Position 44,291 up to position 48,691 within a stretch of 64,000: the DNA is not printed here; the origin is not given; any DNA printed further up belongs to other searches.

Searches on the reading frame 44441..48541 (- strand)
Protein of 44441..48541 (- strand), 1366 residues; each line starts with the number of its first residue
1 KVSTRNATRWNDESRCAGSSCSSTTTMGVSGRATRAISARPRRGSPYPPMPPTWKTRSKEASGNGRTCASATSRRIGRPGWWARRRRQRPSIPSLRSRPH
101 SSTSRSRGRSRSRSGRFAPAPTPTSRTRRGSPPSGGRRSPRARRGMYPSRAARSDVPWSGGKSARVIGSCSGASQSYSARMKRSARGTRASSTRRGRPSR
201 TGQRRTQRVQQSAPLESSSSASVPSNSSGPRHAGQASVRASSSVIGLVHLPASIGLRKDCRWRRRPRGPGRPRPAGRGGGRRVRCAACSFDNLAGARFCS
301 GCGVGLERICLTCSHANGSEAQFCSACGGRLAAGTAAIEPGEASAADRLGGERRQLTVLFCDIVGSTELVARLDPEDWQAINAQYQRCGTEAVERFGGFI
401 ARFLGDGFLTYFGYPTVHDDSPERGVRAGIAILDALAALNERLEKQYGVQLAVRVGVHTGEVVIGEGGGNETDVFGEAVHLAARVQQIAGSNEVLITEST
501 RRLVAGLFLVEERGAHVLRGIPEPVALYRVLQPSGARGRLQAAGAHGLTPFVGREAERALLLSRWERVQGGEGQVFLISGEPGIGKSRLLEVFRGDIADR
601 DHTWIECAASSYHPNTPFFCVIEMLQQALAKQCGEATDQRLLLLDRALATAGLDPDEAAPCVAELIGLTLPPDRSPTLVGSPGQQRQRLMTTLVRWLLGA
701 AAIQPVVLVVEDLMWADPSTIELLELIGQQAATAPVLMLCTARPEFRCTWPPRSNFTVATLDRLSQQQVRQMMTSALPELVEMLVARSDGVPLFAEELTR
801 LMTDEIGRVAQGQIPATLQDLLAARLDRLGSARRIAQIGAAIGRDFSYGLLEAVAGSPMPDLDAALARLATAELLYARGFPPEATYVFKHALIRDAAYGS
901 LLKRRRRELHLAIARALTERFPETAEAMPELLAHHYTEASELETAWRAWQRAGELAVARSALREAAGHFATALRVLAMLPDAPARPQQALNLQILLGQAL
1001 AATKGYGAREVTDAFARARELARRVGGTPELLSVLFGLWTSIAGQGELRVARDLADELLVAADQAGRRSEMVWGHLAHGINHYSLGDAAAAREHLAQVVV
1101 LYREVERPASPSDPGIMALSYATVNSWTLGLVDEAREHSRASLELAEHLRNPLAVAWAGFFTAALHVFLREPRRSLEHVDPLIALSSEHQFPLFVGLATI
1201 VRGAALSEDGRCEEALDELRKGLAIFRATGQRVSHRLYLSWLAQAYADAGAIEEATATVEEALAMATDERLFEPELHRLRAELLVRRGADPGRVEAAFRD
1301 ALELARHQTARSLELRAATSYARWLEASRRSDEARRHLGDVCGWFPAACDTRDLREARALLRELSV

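Call 12: search_protein_families(library=pfam, proteins=[window:44441-48541:-], max_evalue=0.001)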
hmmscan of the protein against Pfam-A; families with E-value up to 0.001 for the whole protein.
window:44441-48541:- (1366 aa): 4 families
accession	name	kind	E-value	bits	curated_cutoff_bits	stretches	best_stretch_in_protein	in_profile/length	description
PF13191.12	AAA_16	-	1.7e-23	84.4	32.6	1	550-738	1-166/167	AAA ATPase domain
PF00211.25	Guanylate_cyc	-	2.7e-17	63.4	21.9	1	355-528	8-179/183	Adenylate and Guanylate cyclase catalytic domain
PF12773.13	DZR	-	4.2e-07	30.5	27.3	1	285-328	1-45/45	Double zinc ribbon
PF13424.12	TPR_12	-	4.2e-06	27.3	30.1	1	1202-1267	9-76/77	Tetratricopeptide repeat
